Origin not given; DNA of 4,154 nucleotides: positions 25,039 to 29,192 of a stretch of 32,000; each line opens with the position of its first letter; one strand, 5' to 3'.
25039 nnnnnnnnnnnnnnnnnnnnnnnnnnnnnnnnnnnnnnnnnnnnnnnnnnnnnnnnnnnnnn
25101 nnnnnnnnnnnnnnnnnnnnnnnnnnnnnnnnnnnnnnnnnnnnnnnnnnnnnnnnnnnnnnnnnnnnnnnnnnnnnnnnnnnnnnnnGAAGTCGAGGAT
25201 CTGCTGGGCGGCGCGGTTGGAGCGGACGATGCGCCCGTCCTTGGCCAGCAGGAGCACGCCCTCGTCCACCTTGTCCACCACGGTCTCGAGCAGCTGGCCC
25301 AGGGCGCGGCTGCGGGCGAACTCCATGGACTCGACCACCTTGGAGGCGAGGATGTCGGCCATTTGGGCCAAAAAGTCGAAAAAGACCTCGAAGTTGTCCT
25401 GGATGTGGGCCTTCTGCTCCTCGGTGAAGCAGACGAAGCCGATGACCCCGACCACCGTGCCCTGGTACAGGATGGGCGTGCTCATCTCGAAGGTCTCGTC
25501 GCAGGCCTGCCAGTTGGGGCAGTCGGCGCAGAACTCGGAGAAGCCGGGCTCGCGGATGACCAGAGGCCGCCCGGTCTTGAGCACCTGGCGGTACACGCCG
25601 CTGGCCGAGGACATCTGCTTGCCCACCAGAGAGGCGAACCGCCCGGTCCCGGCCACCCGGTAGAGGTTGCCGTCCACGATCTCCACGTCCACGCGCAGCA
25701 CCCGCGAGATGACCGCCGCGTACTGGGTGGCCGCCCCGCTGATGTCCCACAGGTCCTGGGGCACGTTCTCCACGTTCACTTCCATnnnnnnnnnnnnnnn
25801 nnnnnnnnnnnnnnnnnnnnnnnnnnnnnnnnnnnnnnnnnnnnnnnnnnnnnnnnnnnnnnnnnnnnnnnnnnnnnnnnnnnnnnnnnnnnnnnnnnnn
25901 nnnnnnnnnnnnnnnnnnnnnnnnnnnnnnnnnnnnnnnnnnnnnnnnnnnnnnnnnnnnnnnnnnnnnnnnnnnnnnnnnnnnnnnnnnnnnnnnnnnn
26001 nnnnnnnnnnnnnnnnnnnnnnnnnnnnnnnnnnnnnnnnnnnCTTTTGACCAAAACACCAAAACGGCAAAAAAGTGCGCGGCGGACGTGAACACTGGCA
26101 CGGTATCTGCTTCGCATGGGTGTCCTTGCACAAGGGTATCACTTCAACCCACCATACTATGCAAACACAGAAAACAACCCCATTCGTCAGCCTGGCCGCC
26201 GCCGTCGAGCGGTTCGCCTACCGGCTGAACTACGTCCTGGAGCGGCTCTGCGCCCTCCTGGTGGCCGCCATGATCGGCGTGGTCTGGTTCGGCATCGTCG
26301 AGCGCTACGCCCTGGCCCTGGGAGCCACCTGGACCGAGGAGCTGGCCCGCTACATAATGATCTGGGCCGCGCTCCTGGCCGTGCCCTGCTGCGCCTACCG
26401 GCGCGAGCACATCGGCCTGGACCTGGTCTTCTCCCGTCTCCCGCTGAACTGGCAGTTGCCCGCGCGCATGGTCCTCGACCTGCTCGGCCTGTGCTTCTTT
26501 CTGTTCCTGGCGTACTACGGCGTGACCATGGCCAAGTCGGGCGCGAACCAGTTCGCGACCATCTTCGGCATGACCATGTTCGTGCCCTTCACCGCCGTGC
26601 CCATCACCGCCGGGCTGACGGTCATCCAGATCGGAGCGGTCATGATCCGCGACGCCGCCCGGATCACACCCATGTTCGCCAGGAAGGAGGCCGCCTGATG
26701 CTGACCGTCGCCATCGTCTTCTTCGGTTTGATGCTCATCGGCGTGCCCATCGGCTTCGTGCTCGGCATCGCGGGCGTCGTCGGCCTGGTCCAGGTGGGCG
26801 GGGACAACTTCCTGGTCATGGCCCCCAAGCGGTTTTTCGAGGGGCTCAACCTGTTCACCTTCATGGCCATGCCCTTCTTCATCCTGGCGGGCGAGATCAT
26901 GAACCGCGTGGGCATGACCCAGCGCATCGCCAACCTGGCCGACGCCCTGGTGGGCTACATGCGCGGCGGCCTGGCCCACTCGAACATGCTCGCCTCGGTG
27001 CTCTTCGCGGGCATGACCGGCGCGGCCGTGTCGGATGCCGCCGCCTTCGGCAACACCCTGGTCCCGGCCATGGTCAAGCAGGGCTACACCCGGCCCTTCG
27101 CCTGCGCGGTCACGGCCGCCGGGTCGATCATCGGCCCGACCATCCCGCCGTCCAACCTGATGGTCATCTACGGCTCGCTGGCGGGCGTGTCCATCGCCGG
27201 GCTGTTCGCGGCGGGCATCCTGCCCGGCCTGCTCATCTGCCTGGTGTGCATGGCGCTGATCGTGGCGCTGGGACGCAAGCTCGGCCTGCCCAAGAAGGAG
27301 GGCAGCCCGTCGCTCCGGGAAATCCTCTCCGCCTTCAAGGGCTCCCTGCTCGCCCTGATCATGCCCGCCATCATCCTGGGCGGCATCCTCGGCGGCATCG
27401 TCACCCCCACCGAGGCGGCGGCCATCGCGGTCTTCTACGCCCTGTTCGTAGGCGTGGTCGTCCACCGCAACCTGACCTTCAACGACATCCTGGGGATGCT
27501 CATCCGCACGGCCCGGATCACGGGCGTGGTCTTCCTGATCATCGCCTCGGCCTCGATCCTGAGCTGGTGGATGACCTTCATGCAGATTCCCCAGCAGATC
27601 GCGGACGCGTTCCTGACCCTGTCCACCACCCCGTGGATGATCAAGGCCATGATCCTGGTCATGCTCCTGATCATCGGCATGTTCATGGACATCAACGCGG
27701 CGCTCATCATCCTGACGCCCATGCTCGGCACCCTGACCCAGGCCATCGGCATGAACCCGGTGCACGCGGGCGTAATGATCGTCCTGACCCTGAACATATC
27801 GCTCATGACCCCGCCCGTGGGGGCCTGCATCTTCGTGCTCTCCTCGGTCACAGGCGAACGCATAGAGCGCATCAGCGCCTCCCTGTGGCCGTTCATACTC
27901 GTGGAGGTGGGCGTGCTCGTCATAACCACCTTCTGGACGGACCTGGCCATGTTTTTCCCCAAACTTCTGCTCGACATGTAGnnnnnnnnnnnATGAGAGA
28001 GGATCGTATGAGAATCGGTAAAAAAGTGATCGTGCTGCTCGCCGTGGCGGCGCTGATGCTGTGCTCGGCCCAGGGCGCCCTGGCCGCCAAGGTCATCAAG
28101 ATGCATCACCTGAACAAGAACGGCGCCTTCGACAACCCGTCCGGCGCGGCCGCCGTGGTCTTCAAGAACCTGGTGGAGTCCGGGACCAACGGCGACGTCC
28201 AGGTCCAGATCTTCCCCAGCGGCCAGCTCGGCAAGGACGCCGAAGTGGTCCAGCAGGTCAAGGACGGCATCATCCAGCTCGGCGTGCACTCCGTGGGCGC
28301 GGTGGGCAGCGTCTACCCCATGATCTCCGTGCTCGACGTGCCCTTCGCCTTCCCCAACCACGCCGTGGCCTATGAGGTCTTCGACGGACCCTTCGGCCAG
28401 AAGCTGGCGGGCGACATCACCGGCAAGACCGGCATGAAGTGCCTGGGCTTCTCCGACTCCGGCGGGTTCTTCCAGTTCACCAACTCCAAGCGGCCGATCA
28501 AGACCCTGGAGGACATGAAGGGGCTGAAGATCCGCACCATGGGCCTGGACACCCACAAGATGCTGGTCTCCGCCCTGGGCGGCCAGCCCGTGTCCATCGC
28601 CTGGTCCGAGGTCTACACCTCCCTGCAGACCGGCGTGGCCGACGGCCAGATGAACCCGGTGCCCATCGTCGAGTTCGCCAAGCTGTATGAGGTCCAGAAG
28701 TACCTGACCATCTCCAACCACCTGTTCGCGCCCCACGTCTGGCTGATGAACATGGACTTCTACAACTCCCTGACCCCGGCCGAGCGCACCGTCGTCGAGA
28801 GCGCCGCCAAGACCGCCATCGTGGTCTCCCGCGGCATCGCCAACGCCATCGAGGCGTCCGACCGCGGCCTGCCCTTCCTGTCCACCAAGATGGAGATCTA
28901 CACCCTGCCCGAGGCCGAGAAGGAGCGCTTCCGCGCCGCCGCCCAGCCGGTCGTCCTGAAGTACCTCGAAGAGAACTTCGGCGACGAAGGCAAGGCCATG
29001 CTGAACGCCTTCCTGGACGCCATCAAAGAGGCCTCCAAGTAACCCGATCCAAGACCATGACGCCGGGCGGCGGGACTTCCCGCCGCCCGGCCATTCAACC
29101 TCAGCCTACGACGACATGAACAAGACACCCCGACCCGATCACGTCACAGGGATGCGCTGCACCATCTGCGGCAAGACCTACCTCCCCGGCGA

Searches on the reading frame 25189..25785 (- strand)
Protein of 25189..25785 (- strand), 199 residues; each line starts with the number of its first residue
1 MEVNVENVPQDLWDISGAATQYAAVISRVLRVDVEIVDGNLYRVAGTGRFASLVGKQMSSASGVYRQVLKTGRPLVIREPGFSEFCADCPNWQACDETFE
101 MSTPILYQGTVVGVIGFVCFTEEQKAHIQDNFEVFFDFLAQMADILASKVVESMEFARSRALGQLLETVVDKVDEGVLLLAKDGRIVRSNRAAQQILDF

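Call 25: find_related_loci(query=A3, collection=genome_contigs, flank=10000)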
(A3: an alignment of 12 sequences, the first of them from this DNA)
Query A3 (199 aa) in genome_contigs; peptide patterns used: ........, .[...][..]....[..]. (x = any residue, [..] = any of these).
189 stretches matched a pattern; 53 encode a relative of the query (tblastn E <= 1e-3); 53 distinct loci.
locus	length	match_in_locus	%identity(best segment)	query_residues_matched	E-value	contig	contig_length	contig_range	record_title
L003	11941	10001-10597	95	1-199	1e-129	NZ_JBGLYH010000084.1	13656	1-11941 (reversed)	Pseudodesulfovibrio karagichevae strain 9FUS NODE_84_length_13656_cov_59.541134, whole genome shotgun sequence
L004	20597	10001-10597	93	1-199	4e-126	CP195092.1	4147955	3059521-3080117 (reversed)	Desulfovibrio caledoniensis strain lm2024 chromosome, complete genome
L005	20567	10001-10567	85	11-199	2e-106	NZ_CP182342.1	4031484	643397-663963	MAG: Pseudodesulfovibrio sp. isolate Pygsuia-isolate-1 chromosome, complete genome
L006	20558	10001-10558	65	12-197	5e-79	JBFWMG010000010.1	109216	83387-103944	MAG: Desulfovibrionaceae bacterium isolate CA_2019_NHSR_84 NODE_509_length_109216_cov_9.087507_NHSR, whole genome shotgu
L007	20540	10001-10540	64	19-198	5e-76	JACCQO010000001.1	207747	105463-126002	MAG: Desulfovibrionaceae bacterium isolate MIC098Bin10 NODE_11_length_207747_cov_128.040136, whole genome shotgun sequen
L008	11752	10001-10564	60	12-199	1e-71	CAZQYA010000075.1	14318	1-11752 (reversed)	MAG TPA_asm: uncultured Desulfovibrionaceae bacterium isolate binchicken_co42_488 genome assembly, contig: NODE_6240_len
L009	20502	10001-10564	55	12-199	1e-66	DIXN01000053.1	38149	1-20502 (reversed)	MAG TPA_asm: Desulfovibrio sp. UBA6079 UBA6079_contig_1225, whole genome shotgun sequence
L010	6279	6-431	64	58-199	1e-58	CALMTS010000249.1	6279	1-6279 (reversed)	MAG TPA_asm: uncultured Desulfomicrobium sp. isolate SRR6284161_bin.88_CONCOCT_v1.1_MAG genome assembly, contig: ERZ7951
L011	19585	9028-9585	46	12-197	1e-57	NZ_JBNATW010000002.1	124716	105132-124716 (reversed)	MAG: Thermovenabulum sp. isolate Kamch4342-3A-MB-03 bin7.fa-2, whole genome shotgun sequence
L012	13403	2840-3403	42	12-199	9e-55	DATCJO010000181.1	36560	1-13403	MAG TPA_asm: Tissierellaceae bacterium isolate SMAG_U7072 k141_476919, whole genome shotgun sequence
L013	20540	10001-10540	45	20-199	9e-54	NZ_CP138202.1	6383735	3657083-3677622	Wukongibacter baidiensis strain DY30321 chromosome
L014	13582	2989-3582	43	2-199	2e-53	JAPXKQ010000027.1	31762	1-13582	MAG: Tissierellaceae bacterium isolate binned_ad_5.115 NODE_1361_length_31762_cov_2.762668, whole genome shotgun sequenc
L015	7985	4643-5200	44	12-197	3e-53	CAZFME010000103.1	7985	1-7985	MAG TPA_asm: uncultured Clostridia bacterium isolate SRP192927_co8_291 genome assembly, contig: NODE_9308_length_7985_co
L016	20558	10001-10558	44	12-197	6e-53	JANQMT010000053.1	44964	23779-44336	MAG: Clostridia bacterium isolate PL25b_bin.38 k99_1463412, whole genome shotgun sequence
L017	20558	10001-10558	44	12-197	9e-53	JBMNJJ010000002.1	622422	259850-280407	MAG: Peptococcia bacterium isolate SBF912LR0HQ0032 contig_24178, whole genome shotgun sequence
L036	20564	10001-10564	42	12-199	2e-48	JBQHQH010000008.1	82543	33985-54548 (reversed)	Tissierellaceae bacterium HCP3S3_D8 contig00008, whole genome shotgun sequence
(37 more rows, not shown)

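Call 79: predict_structure(alignment_id=A3)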
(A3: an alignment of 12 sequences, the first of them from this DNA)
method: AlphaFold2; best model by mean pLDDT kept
length: 199 residues; sequences in the alignment: 12
mean_pLDDT: 86.0   pTM: 0.73
mean pLDDT of the five models: 86.0, 84.9, 81.5, 76.6, 73.8
residues with pLDDT >= 90: 110; 70-90: 68; 50-70: 12; < 50: 9
segments of 3 or more residues with pLDDT < 50: 1-9
pLDDT, mean of each block of 10 residues (from residue 1): 39 91 97 95 94 89 89 93 83 87 92 94 95 96 95 85 74 69 87 78
secondary structure, 60 per line:
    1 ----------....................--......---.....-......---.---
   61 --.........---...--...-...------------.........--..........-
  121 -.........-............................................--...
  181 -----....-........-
elements in order: H11-30 E33-38 E42-46 H48-53 H63-71 E75-77 E99-107 E110-119 H122-130 H132-175 E178-180 E186-189 H191-198

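Call 83: fold_search(model_id=the predicted structure, library=pdb)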
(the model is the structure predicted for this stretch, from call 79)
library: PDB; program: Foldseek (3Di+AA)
matches with E <= 10: 1000; with E <= 0.001: 118
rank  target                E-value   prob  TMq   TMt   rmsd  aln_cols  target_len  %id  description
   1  3eea_A                3.7e-06  1.00  0.48  0.60   4.8       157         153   14  The crystal structure of the GAF domain/HD domain protein from Geobacter sulfurreducens (released 2008-11-04)
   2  9a6f_A                1.6e-05  1.00  0.46  0.37   9.3       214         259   11  Integrative model of CODY-YPPF by crosslinking MS and deep learning (released 2024-09-18)
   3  4mmn_A                1.7e-05  1.00  0.48  0.65   5.0       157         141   18  Structural and biochemical analysis of type II free methionine-R-sulfoxide reductase from Thermoplasma acidophilum (released 2014-08-06)
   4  4mmn_B                1.9e-05  1.00  0.49  0.67   5.0       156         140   18  Structural and biochemical analysis of type II free methionine-R-sulfoxide reductase from Thermoplasma acidophilum (released 2014-08-06)
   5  9cxi_A                2.2e-05  1.00  0.46  0.16   7.2       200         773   18  Structure of PDE6C in complex with the rod inhibitory p gamma subunit in the absence of added cGMP (released 2024-12-18)
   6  4mn7_A                3.0e-05  1.00  0.44  0.56   5.6       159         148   18  Structural and biochemical analysis of type II free methionine-R-sulfoxide reductase from Thermoplasma acidophilum (released 2014-08-06)
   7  4g3v_A                3.4e-05  1.00  0.49  0.58   4.2       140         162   19  Crystal structure of A. Aeolicus nlh2 gaf domain in an inactive state (released 2013-05-29)
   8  4mn7_B                3.8e-05  1.00  0.45  0.60   5.4       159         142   18  Structural and biochemical analysis of type II free methionine-R-sulfoxide reductase from Thermoplasma acidophilum (released 2014-08-06)
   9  3eea_B                4.1e-05  1.00  0.49  0.63   5.1       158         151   13  The crystal structure of the GAF domain/HD domain protein from Geobacter sulfurreducens (released 2008-11-04)
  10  8c7t_C                4.3e-05  1.00  0.45  0.50   6.2       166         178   11  Unliganded transcriptional pleiotropic repressor CodY from Enterococcus faecalis (released 2023-06-28)
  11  9cxh_A                4.3e-05  1.00  0.49  0.15   7.3       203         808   15  Structure of PDE6C in complex with the rod inhibitory p gamma subunit in the presence of cGMP (released 2024-12-18)
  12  5lnh_A                4.9e-05  1.00  0.44  0.36   8.7       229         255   11  Structure of full length Unliganded CodY from Bacillus subtilis (released 2017-01-11)
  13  5w10_D                5.2e-05  1.00  0.50  0.58   5.7       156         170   13  Lcd1 GAF domain in complex with cAMP ligand (released 2017-06-28)
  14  3trc                  5.5e-05  1.00  0.51  0.59   6.9       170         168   19  Structure of the GAF domain from a phosphoenolpyruvate-protein phosphotransferase (ptsP) from Coxiella burnetii (released 2011-09-28)
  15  5w10_A                5.5e-05  1.00  0.51  0.58   5.5       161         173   13  Lcd1 GAF domain in complex with cAMP ligand (released 2017-06-28)
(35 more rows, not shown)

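Call 98: search_protein_families(library=pfam, proteins=[L036:14495-15967:+, L036:18925-20367:+, L036:17924-18712:-, L017:14465-15889:+, L017:15920-17398:+, L017:17402-18127:+, L017:18151-19587:+], max_evalue=0.00001)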
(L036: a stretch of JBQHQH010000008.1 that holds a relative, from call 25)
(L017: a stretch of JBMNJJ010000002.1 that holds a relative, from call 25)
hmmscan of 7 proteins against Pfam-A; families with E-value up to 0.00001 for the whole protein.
L036:14495-15967:+ (490 aa): 1 family
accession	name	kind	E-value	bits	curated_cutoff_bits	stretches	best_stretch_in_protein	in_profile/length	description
PF00474.23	SSF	-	6.5e-48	164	22.8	1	42-438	1-406/406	Sodium:solute symporter family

L036:18925-20367:+ (480 aa): 1 family
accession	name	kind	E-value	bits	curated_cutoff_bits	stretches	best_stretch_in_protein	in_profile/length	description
PF00171.27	Aldedh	-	5.5e-115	385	23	1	22-466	7-461/461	Aldehyde dehydrogenase family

L036:17924-18712:- (262 aa): 3 families
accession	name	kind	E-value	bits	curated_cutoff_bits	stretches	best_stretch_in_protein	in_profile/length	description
PF00455.28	DeoRC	-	2.3e-40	138.6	31.8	1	84-244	2-160/160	DeoR C terminal sensor domain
PF08220.18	HTH_DeoR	-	7.8e-14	51.6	21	1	15-68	1-54/57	DeoR-like helix-turn-helix domain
PF09012.17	FeoC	-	9.7e-06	26.1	21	0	16-62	2-48/69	FeoC like transcriptional regulator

L017:14465-15889:+ (474 aa): 2 families
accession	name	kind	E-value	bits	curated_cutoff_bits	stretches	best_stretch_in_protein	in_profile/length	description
PF01979.26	Amidohydro_1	-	1.1e-16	61.5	25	1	50-442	1-344/345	Amidohydrolase family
PF07969.17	Amidohydro_3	-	5.3e-14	53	29.7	0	363-444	405-472/472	Amidohydrolase family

L017:15920-17398:+ (492 aa): 1 family
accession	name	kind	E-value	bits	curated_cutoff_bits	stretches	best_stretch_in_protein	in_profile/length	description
PF02133.21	Transp_cyt_pur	-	4.1e-81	273.5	23.5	1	35-467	1-440/440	Permease for cytosine/purines, uracil, thiamine, allantoin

L017:17402-18127:+ (241 aa): 1 family
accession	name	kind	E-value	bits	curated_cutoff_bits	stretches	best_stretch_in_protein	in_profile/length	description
PF01177.27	Asp_Glu_race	-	1.1e-49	169.6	31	1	4-205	1-207/211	Asp/Glu/Hydantoin racemase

L017:18151-19587:+ (478 aa): 2 families
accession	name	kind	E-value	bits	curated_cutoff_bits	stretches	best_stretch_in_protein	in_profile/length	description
PF01979.26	Amidohydro_1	-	5e-25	88.9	25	1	68-455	1-344/345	Amidohydrolase family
PF07969.17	Amidohydro_3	-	3.6e-16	60.1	29.7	1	374-439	403-468/472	Amidohydrolase family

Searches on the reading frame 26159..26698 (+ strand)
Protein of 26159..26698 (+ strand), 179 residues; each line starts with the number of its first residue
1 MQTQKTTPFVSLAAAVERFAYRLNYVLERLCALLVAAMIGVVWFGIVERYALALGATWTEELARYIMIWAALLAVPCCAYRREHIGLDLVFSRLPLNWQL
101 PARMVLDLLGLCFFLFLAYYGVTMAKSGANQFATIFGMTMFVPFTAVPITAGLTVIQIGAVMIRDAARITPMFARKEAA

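Call 9: search_protein_families(library=pfam, proteins=[window:26159-26698:+])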
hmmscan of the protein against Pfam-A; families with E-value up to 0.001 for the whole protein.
window:26159-26698:+ (179 aa): 1 family
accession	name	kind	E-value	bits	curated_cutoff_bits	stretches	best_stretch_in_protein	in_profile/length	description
PF04290.18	DctQ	-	4.4e-26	91.8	28.3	1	38-166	1-130/132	Tripartite ATP-independent periplasmic transporters, DctQ component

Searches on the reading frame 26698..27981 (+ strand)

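Call 9: search_protein_families(library=pfam, proteins=[window:26698-27981:+])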
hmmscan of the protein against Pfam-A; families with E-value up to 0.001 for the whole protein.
window:26698-27981:+ (427 aa): 1 family
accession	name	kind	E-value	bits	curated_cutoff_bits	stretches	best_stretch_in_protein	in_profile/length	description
PF06808.19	DctM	-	3.9e-112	375.5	23.8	1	6-414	2-411/413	Tripartite ATP-independent periplasmic transporter, DctM component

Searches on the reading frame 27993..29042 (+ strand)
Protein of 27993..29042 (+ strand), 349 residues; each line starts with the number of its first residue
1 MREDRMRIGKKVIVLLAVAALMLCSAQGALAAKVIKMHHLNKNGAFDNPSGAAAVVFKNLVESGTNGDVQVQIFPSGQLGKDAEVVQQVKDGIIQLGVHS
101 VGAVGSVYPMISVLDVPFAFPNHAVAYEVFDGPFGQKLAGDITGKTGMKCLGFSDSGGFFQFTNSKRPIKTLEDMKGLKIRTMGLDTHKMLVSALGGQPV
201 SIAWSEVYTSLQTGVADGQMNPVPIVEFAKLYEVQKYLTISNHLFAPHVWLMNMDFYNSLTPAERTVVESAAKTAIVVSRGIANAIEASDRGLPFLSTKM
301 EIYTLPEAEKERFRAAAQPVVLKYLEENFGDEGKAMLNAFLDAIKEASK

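Call 9: search_protein_families(library=pfam, proteins=[window:27993-29042:+])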
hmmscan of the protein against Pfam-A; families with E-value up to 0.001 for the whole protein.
window:27993-29042:+ (349 aa): 1 family
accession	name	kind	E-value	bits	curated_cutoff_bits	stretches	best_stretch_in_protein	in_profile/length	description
PF03480.18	DctP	-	1.7e-80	270.8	23.4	1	47-326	8-284/286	Bacterial extracellular solute-binding protein, family 7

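Call 10: search_protein_families(library=ncbifam, proteins=[window:27993-29042:+])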
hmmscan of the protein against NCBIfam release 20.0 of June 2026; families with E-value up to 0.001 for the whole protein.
window:27993-29042:+ (349 aa): 2 families
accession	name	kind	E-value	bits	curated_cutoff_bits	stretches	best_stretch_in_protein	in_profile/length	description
TIGR00787.1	dctP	subfamily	8e-67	225.4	175.05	1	45-279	6-238/257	DctP family TRAP transporter solute-binding subunit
NF037995.1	TRAP_S1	subfamily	6.2e-53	179.9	50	1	51-276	13-235/271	TRAP transporter substrate-binding protein DctP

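Call 61: search_solved_structures(query=window:27993-29042:+, max_evalue=1e-20)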
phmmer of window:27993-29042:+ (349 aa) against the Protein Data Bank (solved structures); distinct sequences matched with E-value up to 1e-20: 73 (the best 60 are shown).
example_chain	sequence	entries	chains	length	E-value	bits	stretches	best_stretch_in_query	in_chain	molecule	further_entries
4ngu_A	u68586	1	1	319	7e-50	173.3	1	31-327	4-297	TRAP dicarboxylate transporter, DctP subunit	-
4n8g_A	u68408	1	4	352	1.3e-49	172.4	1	12-332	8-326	TRAP dicarboxylate transporter, DctP subunit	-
4p47_A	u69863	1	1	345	1.1e-48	169.3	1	17-327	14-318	TRAP dicarboxylate transporter, DctP subunit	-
4pdh_A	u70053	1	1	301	2.9e-46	161.4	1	49-331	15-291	TRAP dicarboxylate transporter, DctP subunit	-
7bbr_A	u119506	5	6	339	8.5e-46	159.9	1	7-348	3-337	Putative TRAP transporter solute receptor DctP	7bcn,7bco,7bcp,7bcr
4p9k_A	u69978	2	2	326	1e-44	156.3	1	40-331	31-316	TRAP dicarboxylate transporter, DctP subunit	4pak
4nq8_A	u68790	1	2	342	1e-43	153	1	16-326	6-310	Putative periplasmic substrate-binding transport protein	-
4pf8_A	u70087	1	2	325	2.6e-43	151.7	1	53-328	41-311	TRAP-T family transporter, DctP (Periplasmic binding) subunit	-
4pdd_A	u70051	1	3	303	4.7e-43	150.9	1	47-338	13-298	TRAP dicarboxylate transporter, DctP subunit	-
4xfe_A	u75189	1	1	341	3.6e-40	141.4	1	49-290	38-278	TRAP dicarboxylate transporter subunit DctP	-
4mmp_A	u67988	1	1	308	1.7e-39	139.2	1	53-338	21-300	Sialic Acid Binding Protein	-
4ovq_A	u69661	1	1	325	2.1e-39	138.9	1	49-328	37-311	TRAP dicarboxylate ABC transporter, substrate-binding protein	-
4oan_A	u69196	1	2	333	4.5e-39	137.8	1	54-280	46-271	TRAP dicarboxylate transporter DctP subunit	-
4x8r_A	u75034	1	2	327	2.4e-38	135.4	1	63-327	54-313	TRAP dicarboxylate transporter, DctP subunit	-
4xeq_A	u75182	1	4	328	3.3e-38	134.9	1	57-320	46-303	TRAP dicarboxylate transporter, DctP subunit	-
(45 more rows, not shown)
